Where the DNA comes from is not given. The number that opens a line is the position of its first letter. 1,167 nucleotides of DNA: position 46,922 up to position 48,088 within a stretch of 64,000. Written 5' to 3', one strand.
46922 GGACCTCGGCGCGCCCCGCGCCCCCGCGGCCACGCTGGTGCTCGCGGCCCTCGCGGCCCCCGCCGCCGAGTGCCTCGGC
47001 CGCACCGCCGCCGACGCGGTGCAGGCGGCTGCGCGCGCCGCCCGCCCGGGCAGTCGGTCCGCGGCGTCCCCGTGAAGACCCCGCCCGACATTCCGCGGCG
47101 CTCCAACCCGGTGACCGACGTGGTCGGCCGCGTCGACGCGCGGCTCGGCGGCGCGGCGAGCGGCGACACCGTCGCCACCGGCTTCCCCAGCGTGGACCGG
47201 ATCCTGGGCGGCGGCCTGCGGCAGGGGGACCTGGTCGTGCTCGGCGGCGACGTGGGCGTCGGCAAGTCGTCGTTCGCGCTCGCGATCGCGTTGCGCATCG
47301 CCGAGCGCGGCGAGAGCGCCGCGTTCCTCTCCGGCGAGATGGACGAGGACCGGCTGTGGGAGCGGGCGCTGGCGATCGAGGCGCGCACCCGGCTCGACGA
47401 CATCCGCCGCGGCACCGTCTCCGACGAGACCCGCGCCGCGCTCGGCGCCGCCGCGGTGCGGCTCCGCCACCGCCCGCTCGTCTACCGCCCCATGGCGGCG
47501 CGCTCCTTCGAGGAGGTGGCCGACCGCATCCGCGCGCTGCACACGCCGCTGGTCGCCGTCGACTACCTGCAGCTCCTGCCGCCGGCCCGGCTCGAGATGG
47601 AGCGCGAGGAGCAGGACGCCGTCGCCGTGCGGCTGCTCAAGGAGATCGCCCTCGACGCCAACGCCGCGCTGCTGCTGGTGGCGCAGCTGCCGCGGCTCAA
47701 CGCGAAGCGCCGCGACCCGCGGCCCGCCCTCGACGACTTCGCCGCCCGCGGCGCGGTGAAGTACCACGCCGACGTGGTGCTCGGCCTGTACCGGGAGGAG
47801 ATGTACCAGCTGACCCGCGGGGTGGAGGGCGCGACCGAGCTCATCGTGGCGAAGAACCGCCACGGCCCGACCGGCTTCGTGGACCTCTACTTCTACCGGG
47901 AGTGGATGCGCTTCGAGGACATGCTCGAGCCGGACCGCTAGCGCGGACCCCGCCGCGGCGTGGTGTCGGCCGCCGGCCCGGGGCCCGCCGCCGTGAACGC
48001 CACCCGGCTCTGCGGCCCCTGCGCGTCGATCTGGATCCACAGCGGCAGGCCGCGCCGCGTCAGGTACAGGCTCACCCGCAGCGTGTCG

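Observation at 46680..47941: DnaB C-terminal-domain-only ATPase translationally coupled to an Ala-rich helical protein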

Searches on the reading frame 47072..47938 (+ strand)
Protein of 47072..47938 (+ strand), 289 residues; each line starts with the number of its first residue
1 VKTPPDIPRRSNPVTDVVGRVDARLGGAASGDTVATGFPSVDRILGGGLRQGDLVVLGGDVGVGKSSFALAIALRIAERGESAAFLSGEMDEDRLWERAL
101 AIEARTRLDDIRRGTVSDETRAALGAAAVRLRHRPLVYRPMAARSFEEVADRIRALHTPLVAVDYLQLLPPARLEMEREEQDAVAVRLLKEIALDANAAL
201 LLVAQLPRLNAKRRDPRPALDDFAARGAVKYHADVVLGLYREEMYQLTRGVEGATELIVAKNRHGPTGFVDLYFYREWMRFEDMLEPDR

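Call 3: search_protein_families(library=pfam, proteins=[window:47072-47938:+], max_evalue=1)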
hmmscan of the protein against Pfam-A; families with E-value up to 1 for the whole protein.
window:47072-47938:+ (289 aa): 13 families
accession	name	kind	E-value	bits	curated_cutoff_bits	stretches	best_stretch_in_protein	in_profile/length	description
PF03796.21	DnaB_C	-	6e-49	167.2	27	1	34-283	2-255/255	DnaB-like helicase C terminal domain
PF13481.12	AAA_25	-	1.6e-10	41.4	27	1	35-206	16-190/195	AAA domain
PF06745.19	ATPase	-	5.3e-08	32.9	26.6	1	34-234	1-190/231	KaiC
PF13191.12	AAA_16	-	7.7e-05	23.7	32.6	1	51-175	21-150/167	AAA ATPase domain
PF00154.27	RecA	-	0.0036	17.2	27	1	32-104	31-104/262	recA bacterial DNA recombination protein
PF02374.21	ArsA_ATPase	-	0.034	13.8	24.3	1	54-87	3-36/305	Anion-transporting ATPase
PF02367.23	TsaE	-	0.037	14.4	26.6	1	45-82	14-53/128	Threonylcarbamoyl adenosine biosynthesis protein TsaE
PF01583.26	APS_kinase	-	0.052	14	21.1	1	52-113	2-62/152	Adenylylsulphate kinase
PF10609.15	ParA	-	0.055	13.3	27.1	1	54-86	6-38/246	NUBPL iron-transfer P-loop NTPase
PF20720.3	nSTAND3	-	0.081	13.1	27.2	1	50-86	15-51/155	Novel STAND NTPase 3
PF05625.17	PAXNEB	-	0.092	12.2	28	1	31-56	16-41/366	PAXNEB protein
PF05729.18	NACHT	-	0.16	12.2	26.7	1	54-80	2-28/167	NACHT domain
PF13401.12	AAA_22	-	0.23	12.2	27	1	52-176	5-103/130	AAA domain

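Call 4: search_protein_families(library=ncbifam, proteins=[window:47072-47938:+], max_evalue=1)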
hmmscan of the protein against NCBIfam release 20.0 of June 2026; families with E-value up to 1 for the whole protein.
window:47072-47938:+ (289 aa): 42 families (the best 25 are shown)
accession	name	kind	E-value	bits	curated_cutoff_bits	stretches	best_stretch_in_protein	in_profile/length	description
TIGR00665.1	DnaB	equivalog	1.3e-48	165.9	385.25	1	26-284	170-433/435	replicative DNA helicase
TIGR03600.1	phage_DnaB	exception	2.2e-46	158.7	498.65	1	13-274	156-421/421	phage replicative helicase, DnaB family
NF004384.0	PRK05748.1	equivalog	1.9e-39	135.5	525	1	18-284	170-442/452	replicative DNA helicase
NF005852.0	PRK07773.1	equivalog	1.5e-37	129.3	780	2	27-227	193-397/886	replicative DNA helicase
NF006306.0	PRK08506.1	equivalog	1.8e-37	129.1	596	2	34-247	175-392/472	replicative DNA helicase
NF006606.0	PRK09165.1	equivalog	4e-36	124.6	540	2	32-247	198-433/497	replicative DNA helicase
NF040583.1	dnaB_SPI-7_type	exception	1.3e-33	116.7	655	1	31-284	174-434/434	SPI-7-type island replicative DNA helicase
NF005424.0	PRK07004.1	equivalog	3.2e-31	108.4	834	1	14-284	174-451/460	replicative DNA helicase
NF006443.0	PRK08760.1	equivalog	4.1e-30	104.5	741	1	16-284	194-467/476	replicative DNA helicase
NF004109.0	PRK05595.1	equivalog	1.7e-29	102.8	737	1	33-283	183-437/444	replicative DNA helicase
NF005240.0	PRK06749.1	subfamily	4.3e-29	101.5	686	1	34-283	169-426/428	replicative DNA helicase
NF005945.0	PRK08006.1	equivalog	7.3e-27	94.3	898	1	30-287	202-466/471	replicative DNA helicase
NF006458.0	PRK08840.1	equivalog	1.8e-26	92.9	884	1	33-285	199-457/464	replicative DNA helicase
NF005369.0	PRK06904.1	equivalog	2.2e-24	86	809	1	33-285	205-465/474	replicative DNA helicase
NF004967.0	PRK06321.1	equivalog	1.2e-22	80.5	751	1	34-283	209-464/472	replicative DNA helicase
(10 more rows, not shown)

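Call 5: find_homologous_proteins(query=window:47072-47938:+)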
Query window:47072-47938:+ (289 aa): 4844 proteins with E <= 0.001 among 8000 candidates; the best 120 are listed.
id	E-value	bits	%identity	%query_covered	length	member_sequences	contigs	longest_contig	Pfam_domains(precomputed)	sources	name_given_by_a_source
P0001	3.1e-181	619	100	100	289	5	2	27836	PF06745.20,PF03796.22,PF13481.13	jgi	-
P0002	9.6e-169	578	93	100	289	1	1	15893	PF06745.20,PF03796.22,PF13481.13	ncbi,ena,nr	ncbi:MAG TPA: DnaB-like helicase C-terminal domain-containing protein [Gemmatimonadales bacterium]|n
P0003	2.4e-168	576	92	100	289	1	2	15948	PF06745.20,PF03796.22,PF13481.13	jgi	-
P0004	3.4e-168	576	92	100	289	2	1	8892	PF06745.20,PF03796.22,PF13481.13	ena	-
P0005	5.7e-167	572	91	100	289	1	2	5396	PF06745.20,PF03796.22,PF13481.13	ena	-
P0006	1.4e-166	571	91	100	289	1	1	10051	PF06745.20,PF03796.22,PF13481.13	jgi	jgi:replicative DNA helicase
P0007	3.6e-166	569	91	100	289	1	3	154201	PF06745.20,PF03796.22,PF13481.13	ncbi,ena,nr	ncbi:MAG TPA: DnaB-like helicase C-terminal domain-containing protein [Gemmatimonadales bacterium]|n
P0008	9.1e-166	568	91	100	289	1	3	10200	PF06745.20,PF03796.22,PF13481.13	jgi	-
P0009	2.4e-165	567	91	100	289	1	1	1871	PF06745.20,PF03796.22,PF13481.13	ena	-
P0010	5.7e-162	556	89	100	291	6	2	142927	PF06745.20,PF03796.22,PF13481.13,PF13191.13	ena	-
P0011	9.1e-161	552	89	99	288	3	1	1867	PF06745.20,PF03796.22,PF13481.13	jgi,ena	-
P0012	1.6e-160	551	88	100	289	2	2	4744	PF06745.20,PF03796.22,PF13481.13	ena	-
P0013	2.4e-160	550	88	100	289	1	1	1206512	PF06745.20,PF03796.22,PF13481.13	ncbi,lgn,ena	-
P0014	4.6e-160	549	88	100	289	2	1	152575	PF06745.20,PF03796.22,PF13481.13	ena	-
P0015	3.2e-159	547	87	100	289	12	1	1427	PF06745.20,PF03796.22,PF13481.13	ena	-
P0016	5.5e-159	546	88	97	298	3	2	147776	PF06745.20,PF03796.22,PF13481.13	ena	-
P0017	1.6e-158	544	88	100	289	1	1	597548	PF06745.20,PF03796.22,PF13481.13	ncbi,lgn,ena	-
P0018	2.1e-158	544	88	99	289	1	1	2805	PF06745.20,PF03796.22,PF13481.13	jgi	-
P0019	3.7e-157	540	86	100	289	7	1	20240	PF06745.20,PF03796.22,PF13481.13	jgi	-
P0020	2.7e-156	537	86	99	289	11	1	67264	PF06745.20,PF03796.22,PF13481.13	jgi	jgi:replicative DNA helicase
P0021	3.1e-156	537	86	100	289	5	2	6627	PF03796.22,PF13481.13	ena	-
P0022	8.8e-156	535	87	99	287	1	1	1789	PF06745.20,PF03796.22,PF13481.13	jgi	jgi:replicative DNA helicase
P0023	1.5e-155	534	87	99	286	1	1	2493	PF06745.20,PF03796.22,PF13481.13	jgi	jgi:replicative DNA helicase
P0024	1.9e-155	534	86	99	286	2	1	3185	PF06745.20,PF03796.22,PF13481.13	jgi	-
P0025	3.3e-155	533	87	99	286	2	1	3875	PF06745.20,PF03796.22,PF13481.13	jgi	jgi:replicative DNA helicase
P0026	2.2e-154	531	85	100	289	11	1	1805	PF06745.20,PF03796.22,PF13481.13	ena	-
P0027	3.1e-154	530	84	100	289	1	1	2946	PF06745.20,PF03796.22,PF13481.13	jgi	jgi:replicative DNA helicase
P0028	5.5e-154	529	86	99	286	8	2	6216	PF06745.20,PF03796.22,PF13481.13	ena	-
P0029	1.6e-153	528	89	96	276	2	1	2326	PF06745.20,PF03796.22,PF13481.13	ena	-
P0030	2.3e-153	527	85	99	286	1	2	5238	PF06745.20,PF03796.22,PF13481.13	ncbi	-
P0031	2.8e-153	527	85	98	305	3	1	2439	PF06745.20,PF03796.22,PF13481.13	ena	-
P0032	2.9e-153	527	86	99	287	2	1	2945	PF06745.20,PF03796.22,PF13481.13,PF13191.13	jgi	jgi:replicative DNA helicase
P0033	8.3e-153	526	84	100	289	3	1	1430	PF06745.20,PF03796.22,PF13481.13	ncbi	-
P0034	3.3e-152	524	84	99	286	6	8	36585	PF06745.20,PF03796.22,PF13481.13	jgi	jgi:replicative DNA helicase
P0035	4.1e-152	523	84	99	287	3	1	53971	PF06745.20,PF03796.22,PF13481.13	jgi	jgi:replicative DNA helicase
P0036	1.7e-151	521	84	99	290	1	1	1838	PF06745.20,PF03796.22,PF13481.13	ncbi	-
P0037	2.2e-150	518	84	99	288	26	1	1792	PF06745.20,PF03796.22,PF13481.13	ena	-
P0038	1.9e-149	515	84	99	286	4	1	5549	PF06745.20,PF03796.22,PF13481.13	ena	-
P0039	5.2e-149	513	85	99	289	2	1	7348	PF06745.20,PF03796.22,PF13481.13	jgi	jgi:replicative DNA helicase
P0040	1.6e-148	512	82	100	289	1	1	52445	PF06745.20,PF03796.22,PF13481.13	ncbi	-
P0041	7.6e-148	509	83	99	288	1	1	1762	PF06745.20,PF03796.22,PF13481.13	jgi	jgi:replicative DNA helicase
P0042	1.3e-147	509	84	99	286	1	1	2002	PF06745.20,PF03796.22,PF13481.13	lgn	-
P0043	2.7e-147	507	82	99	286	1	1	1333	PF06745.20,PF03796.22,PF13481.13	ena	-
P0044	4.7e-147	507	82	99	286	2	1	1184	PF06745.20,PF03796.22,PF13481.13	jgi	jgi:replicative DNA helicase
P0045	5.0e-147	507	82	99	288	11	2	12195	PF06745.20,PF03796.22,PF13481.13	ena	-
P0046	5.2e-147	507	83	99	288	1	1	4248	PF06745.20,PF03796.22,PF13481.13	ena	-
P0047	6.1e-147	506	81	99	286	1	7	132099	PF06745.20,PF03796.22,PF13481.13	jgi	jgi:replicative DNA helicase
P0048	2.9e-146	504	82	99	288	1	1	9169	PF06745.20,PF03796.22,PF13481.13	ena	-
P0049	3.2e-146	504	82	99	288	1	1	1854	PF06745.20,PF03796.22,PF13481.13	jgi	-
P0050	9.5e-146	502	82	99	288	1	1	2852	PF06745.20,PF03796.22,PF13481.13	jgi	-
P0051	2.0e-145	501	81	99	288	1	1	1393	PF06745.20,PF03796.22,PF13481.13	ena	-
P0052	3.3e-145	501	81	99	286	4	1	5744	PF06745.20,PF03796.22,PF13481.13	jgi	-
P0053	1.3e-143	495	80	99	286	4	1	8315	PF06745.20,PF03796.22,PF13481.13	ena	-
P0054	1.3e-142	492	82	99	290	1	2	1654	PF06745.20,PF03796.22,PF13481.13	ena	-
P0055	7.1e-138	477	77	99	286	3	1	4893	PF06745.20,PF03796.22,PF13481.13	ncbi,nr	ncbi:MAG: AAA family ATPase [Gemmatimonadetes bacterium]|nr:AAA family ATPase [Gemmatimonadota bacte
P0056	1.2e-134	466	76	99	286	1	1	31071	PF06745.20,PF03796.22,PF13481.13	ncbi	-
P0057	1.6e-134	466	75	99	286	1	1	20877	PF06745.20,PF03796.22,PF13481.13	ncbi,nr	ncbi:MAG: AAA family ATPase [Gemmatimonadetes bacterium]|nr:AAA family ATPase [Gemmatimonadota bacte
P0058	2.5e-134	465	75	99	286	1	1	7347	PF06745.20,PF03796.22,PF13481.13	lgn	-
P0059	3.3e-132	458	75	99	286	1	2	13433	PF06745.20,PF03796.22,PF13481.13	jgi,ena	jgi:replicative DNA helicase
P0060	4.9e-132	457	76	99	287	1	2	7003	PF06745.20,PF03796.22,PF13481.13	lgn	-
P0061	9.2e-132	457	76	99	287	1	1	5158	PF06745.20,PF03796.22,PF13481.13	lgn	-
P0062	1.2e-131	456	73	100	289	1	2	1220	PF06745.20,PF03796.22,PF13481.13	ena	-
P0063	1.2e-131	456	75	99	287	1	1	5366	PF06745.20,PF03796.22,PF13481.13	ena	-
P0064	1.7e-131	456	74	99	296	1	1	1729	PF06745.20,PF03796.22,PF13481.13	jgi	jgi:replicative DNA helicase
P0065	2.4e-131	455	75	99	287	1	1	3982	PF06745.20,PF03796.22,PF13481.13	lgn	-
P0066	6.8e-131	454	74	100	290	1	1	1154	PF06745.20,PF03796.22,PF13481.13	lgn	-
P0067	7.6e-131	454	75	99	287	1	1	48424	PF06745.20,PF03796.22,PF13481.13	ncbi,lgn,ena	ncbi:MAG: DnaB-like helicase C-terminal domain-containing protein [Gemmatimonadota bacterium]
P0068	7.8e-131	453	75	99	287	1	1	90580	PF06745.20,PF03796.22,PF13481.13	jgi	jgi:replicative DNA helicase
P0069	8.7e-131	453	73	99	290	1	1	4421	PF06745.20,PF03796.22,PF13481.13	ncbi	-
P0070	1.5e-130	453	76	99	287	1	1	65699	PF06745.20,PF03796.22,PF13481.13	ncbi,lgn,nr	ncbi:MAG: DnaB-like helicase C-terminal domain-containing protein [Gemmatimonadales bacterium]|nr:Dn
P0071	3.1e-130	451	72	99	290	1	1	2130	PF06745.20,PF03796.22,PF13481.13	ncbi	-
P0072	4.5e-130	451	74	99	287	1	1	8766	PF06745.20,PF03796.22,PF13481.13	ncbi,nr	ncbi:MAG: DnaB-like helicase C-terminal domain-containing protein [Gemmatimonadales bacterium]|nr:Dn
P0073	5.8e-130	451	75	99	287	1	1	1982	PF06745.20,PF03796.22,PF13481.13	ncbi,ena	ncbi:MAG: DnaB-like helicase C-terminal domain-containing protein [Gemmatimonadota bacterium]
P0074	7.1e-130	450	72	99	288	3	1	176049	PF06745.20,PF03796.22,PF13481.13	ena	-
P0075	1.3e-129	449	72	99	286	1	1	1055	PF06745.20,PF03796.22,PF13481.13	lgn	-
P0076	1.3e-129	449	74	99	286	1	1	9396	PF06745.20,PF03796.22,PF13481.13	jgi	jgi:replicative DNA helicase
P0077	1.5e-129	449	75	99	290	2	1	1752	PF06745.20,PF03796.22,PF13481.13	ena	-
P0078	1.7e-129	449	71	100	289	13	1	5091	PF06745.20,PF03796.22,PF13481.13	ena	-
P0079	8.6e-129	447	73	99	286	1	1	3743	PF06745.20,PF03796.22,PF13481.13,PF13191.13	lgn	-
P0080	1.0e-128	447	72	99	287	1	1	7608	PF06745.20,PF03796.22,PF13481.13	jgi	jgi:replicative DNA helicase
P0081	1.3e-128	446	74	99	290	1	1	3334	PF03796.22,PF13481.13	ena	-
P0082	2.0e-128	446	73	99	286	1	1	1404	PF06745.20,PF03796.22,PF13481.13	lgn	-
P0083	4.7e-128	444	74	99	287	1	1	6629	PF06745.20,PF03796.22,PF13481.13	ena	-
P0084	7.7e-128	444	70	100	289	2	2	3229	PF06745.20,PF03796.22,PF13481.13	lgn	-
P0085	8.8e-128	443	72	99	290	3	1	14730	PF06745.20,PF03796.22,PF13481.13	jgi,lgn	jgi:replicative DNA helicase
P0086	9.6e-128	443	73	99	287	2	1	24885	PF06745.20,PF03796.22,PF13481.13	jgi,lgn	jgi:replicative DNA helicase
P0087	4.3e-127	441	70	100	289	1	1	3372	PF06745.20,PF03796.22,PF13481.13,PF13191.13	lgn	-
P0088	1.2e-126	440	76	99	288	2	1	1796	PF06745.20,PF03796.22,PF13481.13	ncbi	-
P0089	1.4e-126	440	69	100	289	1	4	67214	PF06745.20,PF03796.22,PF13481.13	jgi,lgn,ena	jgi:replicative DNA helicase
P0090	2.1e-126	439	72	99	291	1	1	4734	PF06745.20,PF03796.22,PF13481.13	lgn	-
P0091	2.5e-126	439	72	99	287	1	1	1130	PF06745.20,PF03796.22,PF13481.13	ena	-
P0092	3.5e-126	438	72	99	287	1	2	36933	PF06745.20,PF03796.22,PF13481.13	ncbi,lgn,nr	ncbi:MAG TPA: DnaB-like helicase C-terminal domain-containing protein [Gemmatimonadales bacterium]|n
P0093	4.3e-126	438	72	99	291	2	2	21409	PF06745.20,PF03796.22,PF13481.13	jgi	jgi:replicative DNA helicase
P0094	5.6e-126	438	73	99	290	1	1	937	PF06745.20,PF03796.22,PF13481.13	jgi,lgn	jgi:replicative DNA helicase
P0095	8.0e-126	437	73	99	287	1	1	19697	PF06745.20,PF03796.22,PF13481.13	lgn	-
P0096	8.1e-126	437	70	99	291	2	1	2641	PF06745.20,PF03796.22,PF13481.13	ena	-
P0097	8.3e-126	437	72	99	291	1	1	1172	PF06745.20,PF03796.22,PF13481.13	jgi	-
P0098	9.4e-126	437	71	99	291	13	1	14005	PF06745.20,PF03796.22,PF13481.13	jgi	jgi:replicative DNA helicase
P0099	1.3e-125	436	71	99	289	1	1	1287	PF06745.20,PF03796.22,PF13481.13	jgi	jgi:replicative DNA helicase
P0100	1.3e-125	436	71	99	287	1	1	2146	PF06745.20,PF03796.22,PF13481.13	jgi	-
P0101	1.5e-125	436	73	99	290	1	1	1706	PF06745.20,PF03796.22,PF13481.13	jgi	jgi:replicative DNA helicase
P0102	1.9e-125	436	70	99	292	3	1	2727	PF06745.20,PF03796.22,PF13481.13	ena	-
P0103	3.4e-125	435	71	99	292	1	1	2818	PF06745.20,PF03796.22,PF13481.13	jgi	-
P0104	3.4e-125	435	71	99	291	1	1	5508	PF06745.20,PF03796.22,PF13481.13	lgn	-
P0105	4.4e-125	435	71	99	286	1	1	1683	PF06745.20,PF03796.22,PF13481.13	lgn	-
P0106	4.9e-125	434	70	100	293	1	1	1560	PF06745.20,PF03796.22,PF13481.13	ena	-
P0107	5.1e-125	434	72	99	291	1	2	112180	PF06745.20,PF03796.22,PF13481.13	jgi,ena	jgi:replicative DNA helicase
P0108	8.0e-125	434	72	99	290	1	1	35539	PF06745.20,PF03796.22,PF13481.13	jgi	-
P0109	8.5e-125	434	73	99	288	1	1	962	PF06745.20,PF03796.22,PF13481.13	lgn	-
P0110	9.8e-125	433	72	99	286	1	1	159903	PF06745.20,PF03796.22,PF13481.13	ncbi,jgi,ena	-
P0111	1.4e-124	433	73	99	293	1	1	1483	PF06745.20,PF03796.22,PF13481.13,PF13191.13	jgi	-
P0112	4.0e-124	431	71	99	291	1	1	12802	PF06745.20,PF03796.22,PF13481.13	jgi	jgi:replicative DNA helicase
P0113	4.1e-124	431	70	99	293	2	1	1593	PF06745.20,PF03796.22,PF13481.13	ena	-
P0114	5.1e-124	431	70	99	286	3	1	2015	PF06745.20,PF03796.22,PF13481.13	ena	-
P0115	5.7e-124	431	71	99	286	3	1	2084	PF06745.20,PF03796.22,PF13481.13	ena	-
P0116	6.3e-124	431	71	99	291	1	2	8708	PF06745.20,PF03796.22,PF13481.13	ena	-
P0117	8.7e-124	430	72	99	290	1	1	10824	PF03796.22,PF13481.13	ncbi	-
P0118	1.1e-123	430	69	100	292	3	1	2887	PF06745.20,PF03796.22,PF13481.13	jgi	jgi:replicative DNA helicase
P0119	1.2e-123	430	73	99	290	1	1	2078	PF03796.22,PF13481.13,PF13191.13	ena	-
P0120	1.8e-123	429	72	99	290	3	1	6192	PF06745.20,PF03796.22,PF13481.13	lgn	-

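Call 10: find_encoding_contigs(protein=P0013, flank=10000, max_places=2)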
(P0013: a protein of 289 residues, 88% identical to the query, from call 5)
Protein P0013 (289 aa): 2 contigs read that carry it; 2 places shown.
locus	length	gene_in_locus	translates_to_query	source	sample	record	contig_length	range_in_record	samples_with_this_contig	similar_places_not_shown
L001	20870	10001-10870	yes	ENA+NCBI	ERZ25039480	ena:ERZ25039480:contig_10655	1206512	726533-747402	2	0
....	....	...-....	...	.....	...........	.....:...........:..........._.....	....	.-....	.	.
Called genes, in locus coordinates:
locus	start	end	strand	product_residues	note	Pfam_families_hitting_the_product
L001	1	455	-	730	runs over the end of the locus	PF00912:Transgly, PF00905:Transpeptidase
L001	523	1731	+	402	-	PF00579:tRNA-synt_1b, PF01479:S4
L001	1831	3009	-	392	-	PF00266:Aminotran_5, PF22580:KYNU_C (weak)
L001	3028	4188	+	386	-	PF01734:Patatin, PF13459:Fer4_15 (weak)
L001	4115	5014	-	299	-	PF03279:Lip_A_acyltrans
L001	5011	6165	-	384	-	PF13439:Glyco_transf_4, PF13579:Glyco_trans_4_4, PF20706:GT4-conflict (weak), PF00534:Glycos_transf_1, PF13692:Glyco_trans_1_4, PF13524:Glyco_trans_1_2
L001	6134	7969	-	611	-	PF00664:ABC_membrane, PF00005:ABC_tran, PF02463:SMC_N (weak)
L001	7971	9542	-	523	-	PF00072:Response_reg, PF08665:PglZ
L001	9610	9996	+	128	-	-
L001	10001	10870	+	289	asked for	PF13481:AAA_25 (weak), PF03796:DnaB_C, PF06745:ATPase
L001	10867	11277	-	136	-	-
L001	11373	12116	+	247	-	PF20772:TACO1_YebC_N, PF01709:Transcrip_reg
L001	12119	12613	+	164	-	PF02075:RuvC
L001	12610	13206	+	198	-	PF01330:RuvA_N, PF00633:HHH (faint), PF14520:HHH_5, PF21176:RecR_HhH (faint), PF07499:RuvA_C (weak)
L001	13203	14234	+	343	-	PF05496:RuvB_N, PF00004:AAA, PF07728:AAA_5 (faint), PF17864:AAA_lid_4, PF05491:WHD_RuvB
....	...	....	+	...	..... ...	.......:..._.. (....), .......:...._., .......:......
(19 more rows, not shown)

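Call 12: find_encoding_contigs(protein=P0089, flank=10000, max_places=2)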
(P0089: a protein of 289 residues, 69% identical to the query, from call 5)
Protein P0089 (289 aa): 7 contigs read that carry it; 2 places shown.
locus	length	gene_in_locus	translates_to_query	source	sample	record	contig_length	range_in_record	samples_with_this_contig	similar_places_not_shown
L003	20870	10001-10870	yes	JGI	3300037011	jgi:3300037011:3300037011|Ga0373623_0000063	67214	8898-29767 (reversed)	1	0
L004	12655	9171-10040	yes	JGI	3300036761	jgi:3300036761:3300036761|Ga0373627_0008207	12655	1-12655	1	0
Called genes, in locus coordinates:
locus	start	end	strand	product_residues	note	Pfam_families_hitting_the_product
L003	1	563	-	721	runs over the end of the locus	PF00912:Transgly, PF00905:Transpeptidase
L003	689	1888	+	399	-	PF00579:tRNA-synt_1b, PF01479:S4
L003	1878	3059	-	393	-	PF00266:Aminotran_5, PF22580:KYNU_C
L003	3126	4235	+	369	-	PF01734:Patatin, PF13459:Fer4_15 (faint)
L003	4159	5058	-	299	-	PF03279:Lip_A_acyltrans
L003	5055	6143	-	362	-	PF13439:Glyco_transf_4, PF13579:Glyco_trans_4_4 (weak), PF00534:Glycos_transf_1, PF13692:Glyco_trans_1_4, PF13524:Glyco_trans_1_2 (weak)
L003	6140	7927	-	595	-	PF00664:ABC_membrane, PF00005:ABC_tran, PF02463:SMC_N (weak)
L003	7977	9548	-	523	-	PF00072:Response_reg, PF08665:PglZ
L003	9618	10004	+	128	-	-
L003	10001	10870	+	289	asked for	PF13481:AAA_25, PF03796:DnaB_C, PF06745:ATPase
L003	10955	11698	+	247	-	PF20772:TACO1_YebC_N, PF01709:Transcrip_reg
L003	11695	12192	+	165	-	PF02075:RuvC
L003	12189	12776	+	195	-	PF01330:RuvA_N, PF14520:HHH_5, PF00633:HHH (faint), PF07499:RuvA_C (weak)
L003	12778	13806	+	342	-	PF05496:RuvB_N, PF00004:AAA, PF07728:AAA_5 (faint), PF17864:AAA_lid_4, PF05491:WHD_RuvB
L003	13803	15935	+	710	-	-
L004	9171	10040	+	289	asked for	PF13481:AAA_25, PF03796:DnaB_C, PF06745:ATPase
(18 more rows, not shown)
